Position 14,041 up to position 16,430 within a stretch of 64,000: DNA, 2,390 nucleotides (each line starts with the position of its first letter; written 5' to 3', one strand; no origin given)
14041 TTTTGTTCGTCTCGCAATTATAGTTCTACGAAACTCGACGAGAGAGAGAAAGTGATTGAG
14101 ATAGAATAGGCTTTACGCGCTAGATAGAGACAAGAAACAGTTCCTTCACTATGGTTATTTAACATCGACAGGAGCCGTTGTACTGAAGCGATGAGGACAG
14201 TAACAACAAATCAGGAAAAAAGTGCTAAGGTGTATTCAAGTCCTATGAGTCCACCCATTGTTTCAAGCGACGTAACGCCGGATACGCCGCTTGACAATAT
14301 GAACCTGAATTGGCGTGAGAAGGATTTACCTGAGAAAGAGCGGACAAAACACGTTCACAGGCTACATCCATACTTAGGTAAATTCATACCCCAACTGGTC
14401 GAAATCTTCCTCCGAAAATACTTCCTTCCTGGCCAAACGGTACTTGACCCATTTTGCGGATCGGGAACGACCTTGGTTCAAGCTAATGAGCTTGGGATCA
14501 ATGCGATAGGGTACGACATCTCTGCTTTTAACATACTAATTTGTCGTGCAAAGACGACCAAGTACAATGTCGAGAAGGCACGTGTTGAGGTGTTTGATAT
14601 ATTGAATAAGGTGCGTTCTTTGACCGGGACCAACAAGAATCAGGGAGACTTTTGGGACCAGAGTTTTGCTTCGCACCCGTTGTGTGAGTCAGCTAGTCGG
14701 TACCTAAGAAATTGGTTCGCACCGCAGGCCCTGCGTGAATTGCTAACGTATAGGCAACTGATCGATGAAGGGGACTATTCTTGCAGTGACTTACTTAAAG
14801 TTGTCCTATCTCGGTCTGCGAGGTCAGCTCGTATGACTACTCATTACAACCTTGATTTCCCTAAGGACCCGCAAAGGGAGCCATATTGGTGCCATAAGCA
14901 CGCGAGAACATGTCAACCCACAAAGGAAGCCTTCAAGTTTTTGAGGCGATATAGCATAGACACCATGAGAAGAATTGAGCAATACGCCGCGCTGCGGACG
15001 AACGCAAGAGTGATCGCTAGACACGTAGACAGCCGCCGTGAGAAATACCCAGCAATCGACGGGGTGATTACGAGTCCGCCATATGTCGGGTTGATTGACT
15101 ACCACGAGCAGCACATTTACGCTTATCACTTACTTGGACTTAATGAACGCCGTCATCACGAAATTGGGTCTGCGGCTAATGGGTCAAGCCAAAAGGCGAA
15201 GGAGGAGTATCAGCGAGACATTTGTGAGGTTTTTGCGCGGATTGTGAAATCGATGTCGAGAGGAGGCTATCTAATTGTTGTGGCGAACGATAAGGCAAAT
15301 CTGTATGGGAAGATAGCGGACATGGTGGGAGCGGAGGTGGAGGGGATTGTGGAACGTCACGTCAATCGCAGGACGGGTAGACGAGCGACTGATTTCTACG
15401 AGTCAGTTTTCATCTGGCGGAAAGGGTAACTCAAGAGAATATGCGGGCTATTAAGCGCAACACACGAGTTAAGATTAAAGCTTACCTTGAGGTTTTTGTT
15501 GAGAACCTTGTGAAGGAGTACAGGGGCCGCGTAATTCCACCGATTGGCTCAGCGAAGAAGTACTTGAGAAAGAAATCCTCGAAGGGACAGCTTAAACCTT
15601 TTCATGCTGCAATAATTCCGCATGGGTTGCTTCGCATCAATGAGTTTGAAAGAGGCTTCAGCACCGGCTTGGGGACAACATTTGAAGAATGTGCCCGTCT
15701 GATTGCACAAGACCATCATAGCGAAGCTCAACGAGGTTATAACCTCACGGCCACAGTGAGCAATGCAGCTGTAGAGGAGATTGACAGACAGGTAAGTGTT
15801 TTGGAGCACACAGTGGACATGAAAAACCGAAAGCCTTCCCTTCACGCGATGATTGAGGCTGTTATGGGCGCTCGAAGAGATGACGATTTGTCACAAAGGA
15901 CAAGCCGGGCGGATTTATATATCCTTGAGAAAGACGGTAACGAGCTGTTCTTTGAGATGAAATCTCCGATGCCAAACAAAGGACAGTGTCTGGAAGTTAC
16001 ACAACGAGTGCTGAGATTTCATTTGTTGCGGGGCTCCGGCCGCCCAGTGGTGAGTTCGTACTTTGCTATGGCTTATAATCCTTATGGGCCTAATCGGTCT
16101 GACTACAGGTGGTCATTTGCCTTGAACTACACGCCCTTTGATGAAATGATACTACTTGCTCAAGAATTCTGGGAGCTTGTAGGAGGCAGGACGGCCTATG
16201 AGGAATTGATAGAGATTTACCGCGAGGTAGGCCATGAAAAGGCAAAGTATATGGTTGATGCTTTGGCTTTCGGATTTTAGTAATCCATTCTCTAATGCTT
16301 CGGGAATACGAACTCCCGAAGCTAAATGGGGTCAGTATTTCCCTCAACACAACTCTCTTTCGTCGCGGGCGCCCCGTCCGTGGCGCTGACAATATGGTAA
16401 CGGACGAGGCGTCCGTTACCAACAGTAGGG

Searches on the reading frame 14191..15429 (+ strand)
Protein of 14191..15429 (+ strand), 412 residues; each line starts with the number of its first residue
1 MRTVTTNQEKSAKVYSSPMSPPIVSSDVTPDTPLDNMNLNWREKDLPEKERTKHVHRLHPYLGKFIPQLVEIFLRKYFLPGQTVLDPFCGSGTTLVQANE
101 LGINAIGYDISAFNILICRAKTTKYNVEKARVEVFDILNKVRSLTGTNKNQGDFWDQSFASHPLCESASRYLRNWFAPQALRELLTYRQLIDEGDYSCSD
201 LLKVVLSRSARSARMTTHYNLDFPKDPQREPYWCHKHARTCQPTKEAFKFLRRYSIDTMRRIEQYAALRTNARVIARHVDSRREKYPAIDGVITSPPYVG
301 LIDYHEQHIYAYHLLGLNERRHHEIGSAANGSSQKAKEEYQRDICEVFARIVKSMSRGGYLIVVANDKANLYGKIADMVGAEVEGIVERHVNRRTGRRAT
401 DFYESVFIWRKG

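Call 8: search_protein_families(library=pfam, proteins=[window:14191-15429:+])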
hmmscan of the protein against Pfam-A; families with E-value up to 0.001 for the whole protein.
window:14191-15429:+ (412 aa): 4 families
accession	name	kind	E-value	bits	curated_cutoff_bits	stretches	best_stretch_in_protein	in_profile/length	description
PF01555.25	N6_N4_Mtase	-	3.1e-16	60.4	26.7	1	41-112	144-213/221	DNA methylase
PF01170.24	UPF0020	-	4.1e-06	27.1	22.3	1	80-141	28-88/197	RMKL-like, methyltransferase domain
PF13847.12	Methyltransf_31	-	9.7e-06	25.8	27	1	81-139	4-65/145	Methyltransferase domain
PF09445.16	Methyltransf_15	-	6e-05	23.1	22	0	82-163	2-80/165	RNA cap guanine-N2 methyltransferase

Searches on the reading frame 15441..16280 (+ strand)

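Call 8: search_protein_families(library=pfam, proteins=[window:15441-16280:+])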
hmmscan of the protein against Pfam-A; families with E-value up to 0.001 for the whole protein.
window:15441-16280:+ (279 aa): 1 family
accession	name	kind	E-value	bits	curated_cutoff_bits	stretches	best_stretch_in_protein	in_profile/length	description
PF09520.16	RE_TdeIII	-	3e-50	171.5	27.2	1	11-264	7-242/242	Type II restriction endonuclease, TdeIII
